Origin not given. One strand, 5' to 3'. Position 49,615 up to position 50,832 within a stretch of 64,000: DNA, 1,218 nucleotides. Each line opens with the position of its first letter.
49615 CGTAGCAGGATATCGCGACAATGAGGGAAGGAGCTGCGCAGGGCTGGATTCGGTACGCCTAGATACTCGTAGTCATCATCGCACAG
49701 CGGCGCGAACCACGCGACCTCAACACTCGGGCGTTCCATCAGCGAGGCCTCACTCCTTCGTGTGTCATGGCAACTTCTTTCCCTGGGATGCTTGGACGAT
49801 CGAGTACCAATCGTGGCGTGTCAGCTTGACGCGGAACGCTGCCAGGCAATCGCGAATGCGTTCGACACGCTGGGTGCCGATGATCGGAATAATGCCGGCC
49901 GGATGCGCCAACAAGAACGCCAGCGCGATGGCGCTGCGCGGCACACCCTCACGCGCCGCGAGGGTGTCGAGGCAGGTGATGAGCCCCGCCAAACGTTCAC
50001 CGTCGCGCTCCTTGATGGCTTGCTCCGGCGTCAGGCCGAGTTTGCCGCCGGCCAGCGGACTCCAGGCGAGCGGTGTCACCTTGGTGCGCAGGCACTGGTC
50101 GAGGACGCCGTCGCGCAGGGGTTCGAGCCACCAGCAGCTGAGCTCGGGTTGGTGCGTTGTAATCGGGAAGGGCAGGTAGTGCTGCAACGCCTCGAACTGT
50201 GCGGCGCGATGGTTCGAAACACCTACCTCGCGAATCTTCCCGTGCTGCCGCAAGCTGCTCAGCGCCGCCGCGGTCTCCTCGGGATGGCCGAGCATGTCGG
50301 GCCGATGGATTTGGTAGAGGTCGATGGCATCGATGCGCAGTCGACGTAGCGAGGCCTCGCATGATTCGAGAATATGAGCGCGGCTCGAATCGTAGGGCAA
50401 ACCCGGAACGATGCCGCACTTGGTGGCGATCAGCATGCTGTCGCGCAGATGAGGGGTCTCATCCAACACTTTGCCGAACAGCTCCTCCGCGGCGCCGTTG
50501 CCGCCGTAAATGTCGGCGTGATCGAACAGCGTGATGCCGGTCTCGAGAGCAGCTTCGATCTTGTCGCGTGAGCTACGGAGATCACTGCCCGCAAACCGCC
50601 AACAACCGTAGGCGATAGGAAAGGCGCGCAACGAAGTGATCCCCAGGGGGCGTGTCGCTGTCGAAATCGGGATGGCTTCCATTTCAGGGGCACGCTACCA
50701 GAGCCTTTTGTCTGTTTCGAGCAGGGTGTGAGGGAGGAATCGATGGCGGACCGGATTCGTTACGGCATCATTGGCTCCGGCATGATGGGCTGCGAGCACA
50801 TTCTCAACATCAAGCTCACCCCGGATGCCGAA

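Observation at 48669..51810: Compact three-gene sulfoquinovose catabolic cluster (smoC-like, smoB-like, divergent GH188-like)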

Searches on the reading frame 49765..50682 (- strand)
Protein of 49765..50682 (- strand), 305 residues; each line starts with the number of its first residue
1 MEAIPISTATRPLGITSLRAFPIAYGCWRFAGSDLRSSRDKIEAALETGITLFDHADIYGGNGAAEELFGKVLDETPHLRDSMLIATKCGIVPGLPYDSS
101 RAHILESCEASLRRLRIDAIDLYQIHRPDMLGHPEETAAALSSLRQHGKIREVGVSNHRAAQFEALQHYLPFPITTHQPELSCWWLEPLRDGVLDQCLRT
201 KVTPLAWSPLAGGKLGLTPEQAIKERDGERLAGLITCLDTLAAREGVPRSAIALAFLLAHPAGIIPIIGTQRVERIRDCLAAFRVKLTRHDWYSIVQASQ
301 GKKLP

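Call 5: search_protein_families(library=pfam, proteins=[window:49765-50682:-])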
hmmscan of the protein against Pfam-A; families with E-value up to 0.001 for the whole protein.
window:49765-50682:- (305 aa): 1 family
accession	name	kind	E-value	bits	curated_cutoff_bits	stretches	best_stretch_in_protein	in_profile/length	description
PF00248.27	Aldo_ket_red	-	1.2e-55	189.1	24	1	22-297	1-288/291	Aldo/keto reductase family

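Call 6: search_protein_families(library=ncbifam, proteins=[window:49765-50682:-])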
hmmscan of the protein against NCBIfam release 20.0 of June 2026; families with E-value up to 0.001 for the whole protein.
window:49765-50682:- (305 aa): 7 families
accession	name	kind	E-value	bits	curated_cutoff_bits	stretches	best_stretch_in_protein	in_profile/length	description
NF007388.0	PRK09912.1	subfamily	1.4e-24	86.6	448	1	14-238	19-258/346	L-glyceraldehyde 3-phosphate reductase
NF049922.1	MethglyxlRedYdjG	equivalog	1e-17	64.2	550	1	5-295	5-317/326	NADH-dependent methylglyoxal reductase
TIGR01293.1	Kv_beta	subfamily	1.3e-17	63.9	365.4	1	11-161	4-157/319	voltage-dependent potassium channel subunit beta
NF008598.0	PRK11565.1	equivalog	3.1e-15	56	425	1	25-304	20-266/275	2,5-didehydrogluconate reductase DkgA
NF008377.0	PRK11172.1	equivalog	3e-14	52.9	327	1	39-183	19-157/267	2,5-didehydrogluconate reductase DkgB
NF007695.0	PRK10376.1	subfamily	8e-13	48.1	280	1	39-167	43-176/290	oxidoreductase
NF007912.0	PRK10625.1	equivalog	3.2e-08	33.3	415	1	39-158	33-181/346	NADP(H)-dependent aldo-keto reductase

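Call 8: search_solved_structures(query=window:49765-50682:-, max_evalue=1e-10, show_alignments=2)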
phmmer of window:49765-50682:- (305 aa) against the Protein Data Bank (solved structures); distinct sequences matched with E-value up to 1e-10: 54.
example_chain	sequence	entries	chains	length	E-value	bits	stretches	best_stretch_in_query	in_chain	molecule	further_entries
7bby_A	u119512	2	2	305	1.4e-51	178.8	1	19-303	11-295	Aryl-alcohol dehydrogenase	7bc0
7bbz_A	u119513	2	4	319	1.4e-51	178.8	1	18-303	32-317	Aryl-alcohol dehydrogenase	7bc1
4r9o_A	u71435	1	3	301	4.6e-48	167.3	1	25-305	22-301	Putative aldo/keto reductase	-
1og6_A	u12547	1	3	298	2.1e-47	165.1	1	25-305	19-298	HYPOTHETICAL OXIDOREDUCTASE YDHF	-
1ur3_M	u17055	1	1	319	2.7e-47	164.8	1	25-305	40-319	HYPOTHETICAL OXIDOREDUCTASE YDHF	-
7twz_A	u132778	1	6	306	7.5e-47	163.3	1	40-305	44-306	Putative oxidoreductase, NAD(P)-linked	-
3uyi_A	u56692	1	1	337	1e-30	110.3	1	13-296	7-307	Perakine reductase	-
3v0u_A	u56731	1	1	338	1.7e-30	109.6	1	13-296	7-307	Perakine reductase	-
3v0s_A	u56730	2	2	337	1.7e-30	109.6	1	13-296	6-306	Perakine reductase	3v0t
5t79_A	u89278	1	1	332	1.4e-27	100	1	14-281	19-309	Aldo-keto Reductase, OXIDOREDUCTASE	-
1pz1_A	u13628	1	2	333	1.6e-27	99.8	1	17-217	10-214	General stress protein 69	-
3erp_A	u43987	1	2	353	1.8e-27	99.6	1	14-281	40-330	Putative oxidoreductase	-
3n6q_A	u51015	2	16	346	6.2e-26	94.6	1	13-282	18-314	YghZ aldo-keto reductase | ALDO-KETO REDUCTASE AKR14A1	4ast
4aub_A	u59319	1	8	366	7.7e-26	94.3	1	13-282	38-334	ALDO-KETO REDUCTASE AKR14A1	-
6ovq_A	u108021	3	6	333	1.3e-25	93.5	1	11-277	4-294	Putative Side chain reductase | MtmW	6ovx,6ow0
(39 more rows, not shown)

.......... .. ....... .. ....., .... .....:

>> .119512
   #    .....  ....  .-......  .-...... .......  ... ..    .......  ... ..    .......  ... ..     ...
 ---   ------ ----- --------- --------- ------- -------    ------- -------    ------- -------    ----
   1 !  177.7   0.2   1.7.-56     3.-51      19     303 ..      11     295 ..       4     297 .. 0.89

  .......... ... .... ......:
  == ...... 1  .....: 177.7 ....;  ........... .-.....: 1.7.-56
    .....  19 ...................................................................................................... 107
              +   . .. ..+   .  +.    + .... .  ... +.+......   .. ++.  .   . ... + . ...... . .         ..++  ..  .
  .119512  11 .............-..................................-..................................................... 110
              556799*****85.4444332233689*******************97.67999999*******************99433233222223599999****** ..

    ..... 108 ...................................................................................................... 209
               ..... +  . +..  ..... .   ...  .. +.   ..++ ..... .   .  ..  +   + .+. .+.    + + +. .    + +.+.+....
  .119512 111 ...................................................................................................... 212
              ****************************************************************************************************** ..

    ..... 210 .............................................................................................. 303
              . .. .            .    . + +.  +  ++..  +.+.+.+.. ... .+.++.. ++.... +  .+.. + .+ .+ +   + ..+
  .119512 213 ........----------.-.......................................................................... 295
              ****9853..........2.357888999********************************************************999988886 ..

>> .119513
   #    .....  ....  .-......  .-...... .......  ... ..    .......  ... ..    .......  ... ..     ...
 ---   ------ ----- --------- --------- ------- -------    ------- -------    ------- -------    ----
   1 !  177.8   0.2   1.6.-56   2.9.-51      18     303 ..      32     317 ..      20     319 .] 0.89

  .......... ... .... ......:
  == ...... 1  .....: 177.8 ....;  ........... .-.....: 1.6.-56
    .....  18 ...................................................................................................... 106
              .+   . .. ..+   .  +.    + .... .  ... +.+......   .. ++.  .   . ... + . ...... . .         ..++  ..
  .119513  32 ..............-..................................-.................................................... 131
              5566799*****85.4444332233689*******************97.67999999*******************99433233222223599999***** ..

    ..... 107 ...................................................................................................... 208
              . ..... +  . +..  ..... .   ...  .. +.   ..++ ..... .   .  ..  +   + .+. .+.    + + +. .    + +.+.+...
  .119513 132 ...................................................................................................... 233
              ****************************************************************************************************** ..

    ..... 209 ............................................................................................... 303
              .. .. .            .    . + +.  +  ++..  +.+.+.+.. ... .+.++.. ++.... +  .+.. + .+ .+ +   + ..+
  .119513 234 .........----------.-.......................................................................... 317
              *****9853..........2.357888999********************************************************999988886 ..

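Call 47: search_solved_structures(query=window:49765-50682:-, max_evalue=1e-40, show_alignments=5)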
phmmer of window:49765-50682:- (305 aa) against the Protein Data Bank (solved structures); distinct sequences matched with E-value up to 1e-40: 6.
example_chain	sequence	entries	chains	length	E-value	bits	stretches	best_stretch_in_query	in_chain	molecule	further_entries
7bby_A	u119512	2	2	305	1.4e-51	178.8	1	19-303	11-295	Aryl-alcohol dehydrogenase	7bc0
7bbz_A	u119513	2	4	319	1.4e-51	178.8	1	18-303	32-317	Aryl-alcohol dehydrogenase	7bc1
4r9o_A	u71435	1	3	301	4.6e-48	167.3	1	25-305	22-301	Putative aldo/keto reductase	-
1og6_A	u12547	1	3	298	2.1e-47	165.1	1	25-305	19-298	HYPOTHETICAL OXIDOREDUCTASE YDHF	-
1ur3_M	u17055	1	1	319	2.7e-47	164.8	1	25-305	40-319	HYPOTHETICAL OXIDOREDUCTASE YDHF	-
7twz_A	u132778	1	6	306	7.5e-47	163.3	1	40-305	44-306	Putative oxidoreductase, NAD(P)-linked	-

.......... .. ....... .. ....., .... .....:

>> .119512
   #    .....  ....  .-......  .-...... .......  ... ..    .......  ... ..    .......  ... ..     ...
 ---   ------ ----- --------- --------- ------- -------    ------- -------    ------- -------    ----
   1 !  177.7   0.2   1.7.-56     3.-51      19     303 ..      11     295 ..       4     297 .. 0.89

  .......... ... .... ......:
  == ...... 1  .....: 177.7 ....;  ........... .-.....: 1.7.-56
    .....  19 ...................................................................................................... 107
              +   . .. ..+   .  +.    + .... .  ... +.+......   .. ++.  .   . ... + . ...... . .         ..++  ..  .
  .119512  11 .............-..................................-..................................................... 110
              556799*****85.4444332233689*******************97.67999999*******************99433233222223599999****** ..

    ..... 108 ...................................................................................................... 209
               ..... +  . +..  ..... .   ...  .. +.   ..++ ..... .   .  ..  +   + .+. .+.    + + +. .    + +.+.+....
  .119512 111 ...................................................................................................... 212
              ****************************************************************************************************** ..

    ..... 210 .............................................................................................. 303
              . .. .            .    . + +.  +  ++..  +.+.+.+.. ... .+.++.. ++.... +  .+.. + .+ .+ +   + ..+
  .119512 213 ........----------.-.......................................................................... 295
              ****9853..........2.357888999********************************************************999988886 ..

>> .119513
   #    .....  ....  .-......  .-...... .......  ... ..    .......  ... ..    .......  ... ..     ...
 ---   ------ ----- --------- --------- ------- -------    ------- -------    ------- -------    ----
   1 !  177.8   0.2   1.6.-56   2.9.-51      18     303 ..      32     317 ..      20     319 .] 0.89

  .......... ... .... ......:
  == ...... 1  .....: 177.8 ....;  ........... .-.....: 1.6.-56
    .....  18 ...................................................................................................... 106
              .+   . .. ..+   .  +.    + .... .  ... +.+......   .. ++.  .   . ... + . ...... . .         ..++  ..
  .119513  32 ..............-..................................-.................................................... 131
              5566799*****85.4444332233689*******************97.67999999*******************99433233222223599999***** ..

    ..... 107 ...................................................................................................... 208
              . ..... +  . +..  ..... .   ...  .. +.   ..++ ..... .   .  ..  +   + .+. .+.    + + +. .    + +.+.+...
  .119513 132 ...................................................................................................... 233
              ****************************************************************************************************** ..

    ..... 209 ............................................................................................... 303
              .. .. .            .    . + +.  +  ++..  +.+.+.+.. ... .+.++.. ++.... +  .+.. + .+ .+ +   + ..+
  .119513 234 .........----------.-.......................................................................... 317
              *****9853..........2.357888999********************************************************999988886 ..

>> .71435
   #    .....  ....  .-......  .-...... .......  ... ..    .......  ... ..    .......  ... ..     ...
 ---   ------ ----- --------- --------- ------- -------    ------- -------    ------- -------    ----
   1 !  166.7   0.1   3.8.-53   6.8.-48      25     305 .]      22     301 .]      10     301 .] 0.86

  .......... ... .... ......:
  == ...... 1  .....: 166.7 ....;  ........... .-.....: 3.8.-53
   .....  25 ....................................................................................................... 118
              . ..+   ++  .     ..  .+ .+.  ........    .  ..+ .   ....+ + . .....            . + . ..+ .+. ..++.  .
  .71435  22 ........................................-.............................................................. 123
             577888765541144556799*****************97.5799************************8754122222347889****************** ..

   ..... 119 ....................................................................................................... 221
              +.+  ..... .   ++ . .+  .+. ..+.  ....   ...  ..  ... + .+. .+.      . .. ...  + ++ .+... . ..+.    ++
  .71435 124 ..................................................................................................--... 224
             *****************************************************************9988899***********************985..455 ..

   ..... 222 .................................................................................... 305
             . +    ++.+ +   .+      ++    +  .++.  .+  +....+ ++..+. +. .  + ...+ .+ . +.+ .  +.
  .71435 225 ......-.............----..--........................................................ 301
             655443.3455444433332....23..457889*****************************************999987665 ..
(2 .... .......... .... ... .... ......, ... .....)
